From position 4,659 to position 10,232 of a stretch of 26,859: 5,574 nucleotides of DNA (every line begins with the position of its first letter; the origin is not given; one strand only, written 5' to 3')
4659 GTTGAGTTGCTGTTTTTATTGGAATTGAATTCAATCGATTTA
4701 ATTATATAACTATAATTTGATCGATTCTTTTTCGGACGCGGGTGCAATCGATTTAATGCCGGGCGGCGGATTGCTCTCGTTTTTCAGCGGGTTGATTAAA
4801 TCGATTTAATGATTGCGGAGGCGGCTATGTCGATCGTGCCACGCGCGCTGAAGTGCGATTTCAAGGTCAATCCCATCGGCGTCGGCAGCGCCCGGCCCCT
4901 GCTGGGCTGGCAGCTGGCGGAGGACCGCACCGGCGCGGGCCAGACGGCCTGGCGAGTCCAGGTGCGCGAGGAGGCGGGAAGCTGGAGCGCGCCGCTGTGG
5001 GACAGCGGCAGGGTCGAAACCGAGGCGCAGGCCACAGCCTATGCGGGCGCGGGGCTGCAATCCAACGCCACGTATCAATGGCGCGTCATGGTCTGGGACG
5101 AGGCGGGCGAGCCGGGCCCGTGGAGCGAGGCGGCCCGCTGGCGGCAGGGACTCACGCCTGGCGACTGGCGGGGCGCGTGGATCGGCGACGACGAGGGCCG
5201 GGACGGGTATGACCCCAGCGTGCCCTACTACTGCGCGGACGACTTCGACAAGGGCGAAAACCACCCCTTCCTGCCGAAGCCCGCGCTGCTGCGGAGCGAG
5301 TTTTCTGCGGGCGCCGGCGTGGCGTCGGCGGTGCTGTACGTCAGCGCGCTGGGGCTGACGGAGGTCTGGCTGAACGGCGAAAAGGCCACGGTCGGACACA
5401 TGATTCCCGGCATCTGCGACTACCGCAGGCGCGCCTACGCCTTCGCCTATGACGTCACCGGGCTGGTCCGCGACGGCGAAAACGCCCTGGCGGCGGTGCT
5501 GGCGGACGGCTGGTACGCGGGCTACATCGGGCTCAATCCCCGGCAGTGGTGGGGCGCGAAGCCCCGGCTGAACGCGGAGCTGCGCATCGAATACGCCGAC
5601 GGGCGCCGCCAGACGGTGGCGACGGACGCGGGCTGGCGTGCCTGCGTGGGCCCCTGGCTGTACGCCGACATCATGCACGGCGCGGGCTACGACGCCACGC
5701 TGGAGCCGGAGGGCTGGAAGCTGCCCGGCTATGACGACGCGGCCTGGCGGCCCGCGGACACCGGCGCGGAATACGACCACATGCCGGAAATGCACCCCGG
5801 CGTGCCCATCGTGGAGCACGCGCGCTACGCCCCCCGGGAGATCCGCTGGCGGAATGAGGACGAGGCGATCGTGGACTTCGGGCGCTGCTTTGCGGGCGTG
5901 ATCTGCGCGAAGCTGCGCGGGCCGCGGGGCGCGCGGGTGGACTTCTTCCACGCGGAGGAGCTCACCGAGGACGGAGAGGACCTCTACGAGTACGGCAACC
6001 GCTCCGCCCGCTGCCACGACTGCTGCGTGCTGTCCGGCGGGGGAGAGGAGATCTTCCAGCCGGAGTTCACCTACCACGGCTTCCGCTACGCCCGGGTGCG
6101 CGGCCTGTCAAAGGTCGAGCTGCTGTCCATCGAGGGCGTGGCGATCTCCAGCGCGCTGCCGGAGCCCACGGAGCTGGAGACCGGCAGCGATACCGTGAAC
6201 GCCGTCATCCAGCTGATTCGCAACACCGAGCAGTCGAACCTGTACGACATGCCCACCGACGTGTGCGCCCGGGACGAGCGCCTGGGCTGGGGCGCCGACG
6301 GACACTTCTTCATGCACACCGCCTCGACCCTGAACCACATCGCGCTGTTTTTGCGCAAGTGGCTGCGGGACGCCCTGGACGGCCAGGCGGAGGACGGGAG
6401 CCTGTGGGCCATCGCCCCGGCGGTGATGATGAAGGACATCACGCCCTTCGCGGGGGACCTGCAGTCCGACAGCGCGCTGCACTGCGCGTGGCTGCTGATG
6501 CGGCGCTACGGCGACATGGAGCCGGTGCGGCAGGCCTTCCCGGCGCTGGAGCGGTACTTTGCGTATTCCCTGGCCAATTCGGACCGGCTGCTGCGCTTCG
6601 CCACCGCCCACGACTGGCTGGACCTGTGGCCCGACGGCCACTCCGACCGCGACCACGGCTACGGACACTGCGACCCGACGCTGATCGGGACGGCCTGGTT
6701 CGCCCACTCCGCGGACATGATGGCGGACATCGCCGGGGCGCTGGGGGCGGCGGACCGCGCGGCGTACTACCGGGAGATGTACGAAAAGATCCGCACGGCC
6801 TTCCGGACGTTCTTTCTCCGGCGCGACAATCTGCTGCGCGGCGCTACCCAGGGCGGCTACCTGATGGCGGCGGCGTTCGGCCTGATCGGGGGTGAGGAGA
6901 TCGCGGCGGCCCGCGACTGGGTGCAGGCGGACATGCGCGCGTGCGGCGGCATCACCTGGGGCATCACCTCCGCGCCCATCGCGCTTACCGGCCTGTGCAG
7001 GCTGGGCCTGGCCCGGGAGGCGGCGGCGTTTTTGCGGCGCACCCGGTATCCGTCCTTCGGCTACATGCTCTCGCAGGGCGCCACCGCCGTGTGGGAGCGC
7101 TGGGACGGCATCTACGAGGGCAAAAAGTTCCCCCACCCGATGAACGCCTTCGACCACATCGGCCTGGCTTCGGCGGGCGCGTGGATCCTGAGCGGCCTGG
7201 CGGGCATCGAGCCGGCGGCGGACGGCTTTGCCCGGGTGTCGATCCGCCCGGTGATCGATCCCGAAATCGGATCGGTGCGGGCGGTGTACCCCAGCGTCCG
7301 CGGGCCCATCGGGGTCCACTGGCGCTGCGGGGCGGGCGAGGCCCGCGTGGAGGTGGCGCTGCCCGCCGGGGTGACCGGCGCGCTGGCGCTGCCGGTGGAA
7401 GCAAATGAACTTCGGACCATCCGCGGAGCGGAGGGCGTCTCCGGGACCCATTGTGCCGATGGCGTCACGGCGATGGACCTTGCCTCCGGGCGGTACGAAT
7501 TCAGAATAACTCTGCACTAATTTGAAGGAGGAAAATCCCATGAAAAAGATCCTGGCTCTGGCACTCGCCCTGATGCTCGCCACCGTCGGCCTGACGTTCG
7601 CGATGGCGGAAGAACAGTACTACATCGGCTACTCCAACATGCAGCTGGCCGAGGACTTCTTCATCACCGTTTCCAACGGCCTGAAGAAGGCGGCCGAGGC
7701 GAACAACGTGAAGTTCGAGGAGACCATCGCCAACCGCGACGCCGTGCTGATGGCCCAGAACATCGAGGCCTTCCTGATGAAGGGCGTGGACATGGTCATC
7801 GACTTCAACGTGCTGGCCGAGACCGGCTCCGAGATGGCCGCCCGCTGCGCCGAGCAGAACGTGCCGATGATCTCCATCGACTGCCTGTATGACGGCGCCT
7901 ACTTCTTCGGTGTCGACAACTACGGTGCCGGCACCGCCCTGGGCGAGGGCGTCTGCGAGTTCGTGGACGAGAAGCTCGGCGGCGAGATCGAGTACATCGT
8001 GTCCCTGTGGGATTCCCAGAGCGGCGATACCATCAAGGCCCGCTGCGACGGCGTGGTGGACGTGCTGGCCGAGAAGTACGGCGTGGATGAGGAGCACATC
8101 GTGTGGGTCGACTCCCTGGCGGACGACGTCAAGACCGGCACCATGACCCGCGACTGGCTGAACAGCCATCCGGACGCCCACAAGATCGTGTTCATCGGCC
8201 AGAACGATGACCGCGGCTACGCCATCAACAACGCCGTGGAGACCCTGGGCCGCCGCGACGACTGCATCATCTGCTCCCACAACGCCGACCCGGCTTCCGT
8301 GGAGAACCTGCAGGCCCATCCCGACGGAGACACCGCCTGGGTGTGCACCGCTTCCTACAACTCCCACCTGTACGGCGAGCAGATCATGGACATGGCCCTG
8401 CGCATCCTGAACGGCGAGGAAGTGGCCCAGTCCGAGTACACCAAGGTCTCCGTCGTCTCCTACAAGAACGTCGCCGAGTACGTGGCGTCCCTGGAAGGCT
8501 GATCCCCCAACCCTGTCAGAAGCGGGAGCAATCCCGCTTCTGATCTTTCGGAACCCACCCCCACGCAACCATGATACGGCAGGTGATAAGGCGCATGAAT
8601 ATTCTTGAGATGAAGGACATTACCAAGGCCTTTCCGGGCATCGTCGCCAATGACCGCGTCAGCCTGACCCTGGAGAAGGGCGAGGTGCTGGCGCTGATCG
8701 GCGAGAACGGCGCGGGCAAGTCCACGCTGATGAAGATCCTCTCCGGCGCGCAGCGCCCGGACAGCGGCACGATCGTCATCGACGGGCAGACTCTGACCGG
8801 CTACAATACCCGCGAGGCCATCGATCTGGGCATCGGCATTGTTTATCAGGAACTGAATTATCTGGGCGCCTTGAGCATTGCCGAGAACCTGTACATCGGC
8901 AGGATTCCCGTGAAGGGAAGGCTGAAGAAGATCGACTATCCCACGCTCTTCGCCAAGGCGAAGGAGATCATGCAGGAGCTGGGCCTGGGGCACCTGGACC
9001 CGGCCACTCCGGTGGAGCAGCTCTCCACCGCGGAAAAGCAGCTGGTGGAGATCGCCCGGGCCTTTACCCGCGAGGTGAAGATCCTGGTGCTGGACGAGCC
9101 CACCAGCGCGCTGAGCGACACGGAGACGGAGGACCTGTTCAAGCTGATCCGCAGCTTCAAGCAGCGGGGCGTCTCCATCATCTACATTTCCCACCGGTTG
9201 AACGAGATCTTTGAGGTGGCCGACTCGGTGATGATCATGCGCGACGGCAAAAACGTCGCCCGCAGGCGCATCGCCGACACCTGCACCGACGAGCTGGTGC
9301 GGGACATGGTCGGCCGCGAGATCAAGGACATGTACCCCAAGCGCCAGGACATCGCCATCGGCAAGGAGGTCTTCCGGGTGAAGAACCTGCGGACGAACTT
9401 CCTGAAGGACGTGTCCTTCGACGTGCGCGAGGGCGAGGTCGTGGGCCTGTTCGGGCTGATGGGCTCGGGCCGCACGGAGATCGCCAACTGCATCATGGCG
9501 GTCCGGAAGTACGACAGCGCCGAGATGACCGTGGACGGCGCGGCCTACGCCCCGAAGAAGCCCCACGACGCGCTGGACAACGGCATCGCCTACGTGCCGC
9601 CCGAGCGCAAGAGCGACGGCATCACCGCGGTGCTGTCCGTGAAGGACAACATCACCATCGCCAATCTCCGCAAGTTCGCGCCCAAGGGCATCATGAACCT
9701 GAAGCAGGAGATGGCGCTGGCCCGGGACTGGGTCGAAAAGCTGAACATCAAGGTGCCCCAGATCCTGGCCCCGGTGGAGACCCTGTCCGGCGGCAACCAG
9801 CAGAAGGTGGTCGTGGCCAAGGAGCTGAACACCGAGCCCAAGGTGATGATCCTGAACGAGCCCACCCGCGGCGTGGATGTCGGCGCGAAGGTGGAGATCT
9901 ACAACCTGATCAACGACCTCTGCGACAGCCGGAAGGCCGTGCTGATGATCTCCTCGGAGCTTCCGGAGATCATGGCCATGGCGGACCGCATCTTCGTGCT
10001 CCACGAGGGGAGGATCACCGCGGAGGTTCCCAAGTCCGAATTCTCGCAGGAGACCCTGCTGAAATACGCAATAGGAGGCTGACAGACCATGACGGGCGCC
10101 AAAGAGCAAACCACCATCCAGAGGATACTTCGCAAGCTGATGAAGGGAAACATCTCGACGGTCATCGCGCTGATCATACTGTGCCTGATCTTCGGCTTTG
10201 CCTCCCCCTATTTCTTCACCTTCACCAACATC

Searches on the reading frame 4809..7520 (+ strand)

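Call 14: search_protein_families(library=pfam, proteins=[window:4809-7520:+], max_evalue=0.001)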
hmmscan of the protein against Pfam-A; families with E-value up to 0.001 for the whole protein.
window:4809-7520:+ (903 aa): 5 families
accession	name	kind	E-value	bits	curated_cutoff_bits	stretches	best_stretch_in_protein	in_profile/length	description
PF17389.8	Bac_rhamnosid6H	-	1.2e-61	209.4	24.5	1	455-794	5-336/339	Bacterial alpha-L-rhamnosidase 6 hairpin glycosidase domain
PF08531.16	Bac_rhamnosid_N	-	4.8e-42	144.1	25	1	171-323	3-157/172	Alpha-L-rhamnosidase N-terminal domain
PF25788.1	Ig_Rha78A_N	-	1.7e-26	93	27.4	1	12-115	2-103/105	Rha78A-like, N-terminal immunoglobulin domain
PF05592.18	Bac_rhamnosid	-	1.7e-19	70.1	22.2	1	349-446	4-101/102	Bacterial alpha-L-rhamnosidase concanavalin-like domain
PF17390.7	Bac_rhamnosid_C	-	4.5e-16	58.9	22.1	1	799-869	1-71/78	Bacterial alpha-L-rhamnosidase C-terminal domain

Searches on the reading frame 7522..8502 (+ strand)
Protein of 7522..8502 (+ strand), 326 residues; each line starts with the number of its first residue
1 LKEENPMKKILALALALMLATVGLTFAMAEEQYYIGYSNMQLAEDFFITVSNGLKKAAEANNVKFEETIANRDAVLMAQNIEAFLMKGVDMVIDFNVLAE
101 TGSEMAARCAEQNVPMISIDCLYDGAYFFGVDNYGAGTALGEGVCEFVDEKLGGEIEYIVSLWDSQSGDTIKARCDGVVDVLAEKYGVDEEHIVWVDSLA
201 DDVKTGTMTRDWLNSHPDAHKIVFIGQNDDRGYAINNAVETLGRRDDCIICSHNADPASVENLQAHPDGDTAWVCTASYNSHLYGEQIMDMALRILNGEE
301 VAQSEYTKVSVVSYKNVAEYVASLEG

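Call 14: search_protein_families(library=pfam, proteins=[window:7522-8502:+], max_evalue=0.001)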
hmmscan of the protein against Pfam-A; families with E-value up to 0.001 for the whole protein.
window:7522-8502:+ (326 aa): 2 families
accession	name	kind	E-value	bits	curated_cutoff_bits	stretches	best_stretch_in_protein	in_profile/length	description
PF13407.12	Peripla_BP_4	-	7.5e-30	104.8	35.1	1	35-300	1-258/258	Periplasmic binding protein domain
PF00532.27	Peripla_BP_1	-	2e-08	34.5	22.2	1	41-300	10-267/281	Periplasmic binding proteins and sugar binding domain of LacI family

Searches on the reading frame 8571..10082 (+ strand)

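Call 14: search_protein_families(library=pfam, proteins=[window:8571-10082:+], max_evalue=0.001)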
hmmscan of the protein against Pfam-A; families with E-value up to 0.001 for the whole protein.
window:8571-10082:+ (503 aa): 7 families
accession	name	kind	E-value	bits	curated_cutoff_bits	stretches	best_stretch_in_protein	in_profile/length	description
PF00005.33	ABC_tran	-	1.7e-55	187.8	25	2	29-179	3-137/137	ABC transporter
PF13304.12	AAA_21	-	4.8e-10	40.4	27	1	40-108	2-83/304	AAA domain, putative AbiEii toxin, Type IV TA system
PF02463.25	SMC_N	-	2.5e-05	24.3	40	0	30-224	18-212/220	RecF/RecN/SMC N terminal domain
PF13401.12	AAA_22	-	0.00012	22.8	27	0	38-71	6-40/130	AAA domain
PF09818.15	ABC_ATPase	-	0.00013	21.5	23.2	0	160-228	167-251/283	P-loop domain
PF02367.23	TsaE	-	0.00027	21.3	26.6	0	31-58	15-42/128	Threonylcarbamoyl adenosine biosynthesis protein TsaE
PF13555.12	AAA_29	-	0.0009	19.4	27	0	31-54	16-39/61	P-loop containing region of AAA domain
